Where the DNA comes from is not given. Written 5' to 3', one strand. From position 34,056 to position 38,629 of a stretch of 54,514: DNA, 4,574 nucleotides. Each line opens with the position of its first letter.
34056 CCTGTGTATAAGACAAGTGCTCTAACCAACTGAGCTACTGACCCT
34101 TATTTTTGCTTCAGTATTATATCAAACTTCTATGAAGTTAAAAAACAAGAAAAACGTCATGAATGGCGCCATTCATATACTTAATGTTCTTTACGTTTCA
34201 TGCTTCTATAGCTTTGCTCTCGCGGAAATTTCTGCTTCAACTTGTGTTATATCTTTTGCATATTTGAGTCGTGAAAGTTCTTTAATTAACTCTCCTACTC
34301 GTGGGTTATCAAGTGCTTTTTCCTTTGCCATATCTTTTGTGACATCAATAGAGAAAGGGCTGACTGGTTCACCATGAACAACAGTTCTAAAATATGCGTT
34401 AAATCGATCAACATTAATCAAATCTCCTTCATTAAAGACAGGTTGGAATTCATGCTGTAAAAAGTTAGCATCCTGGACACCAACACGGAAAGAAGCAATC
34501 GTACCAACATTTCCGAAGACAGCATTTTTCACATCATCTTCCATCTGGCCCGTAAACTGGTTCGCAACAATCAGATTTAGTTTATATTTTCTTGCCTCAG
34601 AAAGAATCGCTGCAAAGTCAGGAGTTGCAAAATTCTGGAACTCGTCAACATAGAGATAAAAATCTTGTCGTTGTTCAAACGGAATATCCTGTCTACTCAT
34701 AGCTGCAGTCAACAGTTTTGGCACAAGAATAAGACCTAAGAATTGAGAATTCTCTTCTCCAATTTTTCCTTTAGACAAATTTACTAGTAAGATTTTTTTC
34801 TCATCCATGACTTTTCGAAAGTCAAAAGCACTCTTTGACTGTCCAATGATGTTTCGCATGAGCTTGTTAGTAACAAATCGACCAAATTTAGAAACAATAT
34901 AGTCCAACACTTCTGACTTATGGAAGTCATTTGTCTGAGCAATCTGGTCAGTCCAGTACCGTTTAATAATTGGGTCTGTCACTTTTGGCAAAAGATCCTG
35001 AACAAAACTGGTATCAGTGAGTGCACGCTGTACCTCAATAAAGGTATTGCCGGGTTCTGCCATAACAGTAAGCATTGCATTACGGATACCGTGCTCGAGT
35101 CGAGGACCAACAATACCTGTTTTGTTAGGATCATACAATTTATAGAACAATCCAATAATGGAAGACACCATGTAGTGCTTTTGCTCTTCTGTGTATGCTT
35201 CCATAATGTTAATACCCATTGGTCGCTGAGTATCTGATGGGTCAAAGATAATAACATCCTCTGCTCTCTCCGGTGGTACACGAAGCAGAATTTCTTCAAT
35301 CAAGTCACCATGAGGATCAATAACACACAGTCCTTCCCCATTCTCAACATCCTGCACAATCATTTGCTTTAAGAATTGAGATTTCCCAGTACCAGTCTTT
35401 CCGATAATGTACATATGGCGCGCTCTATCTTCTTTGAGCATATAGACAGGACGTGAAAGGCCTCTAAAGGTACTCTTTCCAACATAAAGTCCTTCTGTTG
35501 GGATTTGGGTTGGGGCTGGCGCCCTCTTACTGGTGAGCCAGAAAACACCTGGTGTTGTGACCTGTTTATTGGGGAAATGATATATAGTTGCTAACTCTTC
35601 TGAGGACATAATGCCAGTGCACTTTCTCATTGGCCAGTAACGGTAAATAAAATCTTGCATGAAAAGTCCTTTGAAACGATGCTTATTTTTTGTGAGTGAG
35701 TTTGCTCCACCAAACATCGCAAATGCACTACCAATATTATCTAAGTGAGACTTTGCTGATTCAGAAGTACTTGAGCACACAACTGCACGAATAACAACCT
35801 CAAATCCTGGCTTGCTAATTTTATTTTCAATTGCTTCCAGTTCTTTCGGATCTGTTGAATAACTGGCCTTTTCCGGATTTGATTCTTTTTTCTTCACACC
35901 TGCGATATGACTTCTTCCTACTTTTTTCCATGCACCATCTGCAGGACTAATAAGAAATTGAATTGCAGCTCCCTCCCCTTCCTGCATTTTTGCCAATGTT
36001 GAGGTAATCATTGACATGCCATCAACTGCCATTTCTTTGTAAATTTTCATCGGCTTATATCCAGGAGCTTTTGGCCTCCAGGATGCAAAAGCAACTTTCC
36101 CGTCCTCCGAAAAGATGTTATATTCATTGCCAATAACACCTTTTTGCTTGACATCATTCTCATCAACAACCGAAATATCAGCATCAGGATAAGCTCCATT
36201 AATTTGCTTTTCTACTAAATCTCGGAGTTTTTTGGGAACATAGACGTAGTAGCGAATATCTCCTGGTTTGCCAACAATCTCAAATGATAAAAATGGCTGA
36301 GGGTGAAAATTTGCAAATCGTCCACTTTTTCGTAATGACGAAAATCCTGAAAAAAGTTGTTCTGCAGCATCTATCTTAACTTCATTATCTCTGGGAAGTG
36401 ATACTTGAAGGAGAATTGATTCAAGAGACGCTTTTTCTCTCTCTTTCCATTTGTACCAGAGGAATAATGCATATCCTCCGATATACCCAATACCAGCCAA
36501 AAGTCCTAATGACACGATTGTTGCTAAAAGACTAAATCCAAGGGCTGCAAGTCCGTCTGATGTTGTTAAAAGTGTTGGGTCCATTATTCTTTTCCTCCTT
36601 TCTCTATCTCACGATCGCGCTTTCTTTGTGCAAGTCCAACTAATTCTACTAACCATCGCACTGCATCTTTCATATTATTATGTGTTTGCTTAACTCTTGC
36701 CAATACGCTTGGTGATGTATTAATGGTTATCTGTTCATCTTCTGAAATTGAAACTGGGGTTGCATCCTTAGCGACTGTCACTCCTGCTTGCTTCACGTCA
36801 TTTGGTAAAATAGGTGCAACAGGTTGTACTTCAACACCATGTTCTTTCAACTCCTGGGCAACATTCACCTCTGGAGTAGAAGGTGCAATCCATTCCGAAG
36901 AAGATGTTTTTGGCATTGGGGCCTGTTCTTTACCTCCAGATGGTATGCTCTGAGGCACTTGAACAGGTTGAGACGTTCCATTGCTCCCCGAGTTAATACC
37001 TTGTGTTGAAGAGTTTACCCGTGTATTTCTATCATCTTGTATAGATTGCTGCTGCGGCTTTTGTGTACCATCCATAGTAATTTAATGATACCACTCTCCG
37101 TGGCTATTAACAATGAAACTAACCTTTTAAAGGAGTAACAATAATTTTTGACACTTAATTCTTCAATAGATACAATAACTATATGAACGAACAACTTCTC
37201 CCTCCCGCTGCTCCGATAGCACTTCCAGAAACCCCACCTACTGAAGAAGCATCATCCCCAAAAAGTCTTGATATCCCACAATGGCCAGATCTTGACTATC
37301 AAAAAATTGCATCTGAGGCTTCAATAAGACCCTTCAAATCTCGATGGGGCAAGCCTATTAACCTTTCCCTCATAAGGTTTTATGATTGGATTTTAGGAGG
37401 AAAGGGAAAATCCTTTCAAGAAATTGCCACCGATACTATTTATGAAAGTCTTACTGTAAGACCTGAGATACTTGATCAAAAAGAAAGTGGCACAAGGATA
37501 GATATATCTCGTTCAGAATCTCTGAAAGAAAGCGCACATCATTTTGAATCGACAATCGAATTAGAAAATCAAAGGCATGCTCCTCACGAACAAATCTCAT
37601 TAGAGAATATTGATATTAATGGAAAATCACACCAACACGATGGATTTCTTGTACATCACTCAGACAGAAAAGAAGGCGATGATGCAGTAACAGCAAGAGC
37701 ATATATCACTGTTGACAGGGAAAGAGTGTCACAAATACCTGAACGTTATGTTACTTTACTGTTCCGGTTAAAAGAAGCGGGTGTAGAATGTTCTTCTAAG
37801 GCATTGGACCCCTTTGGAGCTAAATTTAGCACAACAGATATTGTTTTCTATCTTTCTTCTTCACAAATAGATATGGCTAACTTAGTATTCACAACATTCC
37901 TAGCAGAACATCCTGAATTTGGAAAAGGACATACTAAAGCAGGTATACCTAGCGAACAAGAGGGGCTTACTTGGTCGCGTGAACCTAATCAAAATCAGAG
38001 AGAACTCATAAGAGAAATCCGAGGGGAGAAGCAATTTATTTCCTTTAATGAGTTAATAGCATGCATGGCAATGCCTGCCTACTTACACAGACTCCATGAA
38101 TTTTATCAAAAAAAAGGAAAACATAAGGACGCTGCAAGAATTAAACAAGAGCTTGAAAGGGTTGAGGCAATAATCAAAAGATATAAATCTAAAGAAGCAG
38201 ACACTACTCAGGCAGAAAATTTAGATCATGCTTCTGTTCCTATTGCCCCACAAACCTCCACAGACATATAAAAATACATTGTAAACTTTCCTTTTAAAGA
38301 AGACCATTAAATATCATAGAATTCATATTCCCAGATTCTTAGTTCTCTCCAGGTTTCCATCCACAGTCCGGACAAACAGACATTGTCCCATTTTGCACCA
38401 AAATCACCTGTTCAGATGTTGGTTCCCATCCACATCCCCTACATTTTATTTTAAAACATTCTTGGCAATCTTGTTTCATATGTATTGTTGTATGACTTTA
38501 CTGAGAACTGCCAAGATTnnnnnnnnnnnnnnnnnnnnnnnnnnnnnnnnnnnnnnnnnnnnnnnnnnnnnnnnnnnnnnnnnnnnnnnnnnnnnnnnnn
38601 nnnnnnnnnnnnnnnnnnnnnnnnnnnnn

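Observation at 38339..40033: Second, rearranged B12-like OFF leader in front of an uncharacterised 455-aa zinc-ribbon protein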

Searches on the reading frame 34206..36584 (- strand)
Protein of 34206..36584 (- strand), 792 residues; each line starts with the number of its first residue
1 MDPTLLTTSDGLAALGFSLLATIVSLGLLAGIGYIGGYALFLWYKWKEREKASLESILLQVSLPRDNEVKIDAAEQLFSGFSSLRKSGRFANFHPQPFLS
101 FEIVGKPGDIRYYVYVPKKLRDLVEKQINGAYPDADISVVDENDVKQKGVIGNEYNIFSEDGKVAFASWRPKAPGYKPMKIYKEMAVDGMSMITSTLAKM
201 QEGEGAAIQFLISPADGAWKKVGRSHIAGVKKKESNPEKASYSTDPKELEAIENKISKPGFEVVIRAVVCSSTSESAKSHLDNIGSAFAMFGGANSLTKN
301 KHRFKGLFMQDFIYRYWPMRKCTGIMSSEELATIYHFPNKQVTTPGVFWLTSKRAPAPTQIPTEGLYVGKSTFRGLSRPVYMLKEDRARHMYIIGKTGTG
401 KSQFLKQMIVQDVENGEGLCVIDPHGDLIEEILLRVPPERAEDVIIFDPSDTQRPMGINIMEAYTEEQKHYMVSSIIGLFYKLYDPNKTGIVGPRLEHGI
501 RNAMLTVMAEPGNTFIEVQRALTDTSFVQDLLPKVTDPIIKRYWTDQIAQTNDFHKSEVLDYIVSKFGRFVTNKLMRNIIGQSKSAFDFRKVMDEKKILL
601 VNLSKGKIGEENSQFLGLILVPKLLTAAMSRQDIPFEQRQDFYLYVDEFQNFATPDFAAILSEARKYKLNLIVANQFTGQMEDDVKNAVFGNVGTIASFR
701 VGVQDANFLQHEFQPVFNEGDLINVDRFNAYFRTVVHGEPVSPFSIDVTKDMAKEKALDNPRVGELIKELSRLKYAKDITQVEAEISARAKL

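Call 7: search_protein_families(library=pfam, proteins=[window:34206-36584:-], max_evalue=0.01)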
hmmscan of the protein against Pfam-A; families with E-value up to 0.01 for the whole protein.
window:34206-36584:- (792 aa): 6 families
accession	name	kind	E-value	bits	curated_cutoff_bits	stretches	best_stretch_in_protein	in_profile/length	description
PF10412.15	TrwB_AAD_bind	-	1.2e-07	31.4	20.5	1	383-476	10-97/387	Type IV secretion-system coupling protein DNA-binding domain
PF01935.23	DUF87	-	1.9e-07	31.9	23.2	1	385-462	20-91/220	Helicase HerA, central domain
PF02534.20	T4SS-DNA_transf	-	5.7e-06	25.9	20.1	1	552-683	219-346/468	Type IV secretory system Conjugative DNA transfer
PF12696.13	TraG-D_C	-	0.00024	21.5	22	1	643-710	3-73/126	TraM recognition site of TraD and TraG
PF01580.24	FtsK_SpoIIIE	-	0.0015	18.4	24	1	379-410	30-61/221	FtsK/SpoIIIE family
PF25199.1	nSTAND_NTPase5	-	0.0038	17.5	34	0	384-452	37-107/145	Novel STAND NTPase 5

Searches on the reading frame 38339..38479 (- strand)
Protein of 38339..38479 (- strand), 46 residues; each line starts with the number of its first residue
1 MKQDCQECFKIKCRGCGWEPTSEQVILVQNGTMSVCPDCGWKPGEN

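Call 7: search_protein_families(library=pfam, proteins=[window:38339-38479:-], max_evalue=0.01)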
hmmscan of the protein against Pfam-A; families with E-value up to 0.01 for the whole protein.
window:38339-38479:- (46 aa): 1 family
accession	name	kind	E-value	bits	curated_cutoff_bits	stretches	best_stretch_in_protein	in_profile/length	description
PF23499.1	YnfU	-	0.0046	17.3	27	1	7-40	13-45/49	YnfU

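Call 11: search_protein_families(library=ncbifam, proteins=[window:38339-38479:-], max_evalue=0.01)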
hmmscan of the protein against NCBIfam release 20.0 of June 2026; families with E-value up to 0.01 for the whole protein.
window:38339-38479:- (46 aa): 0 families
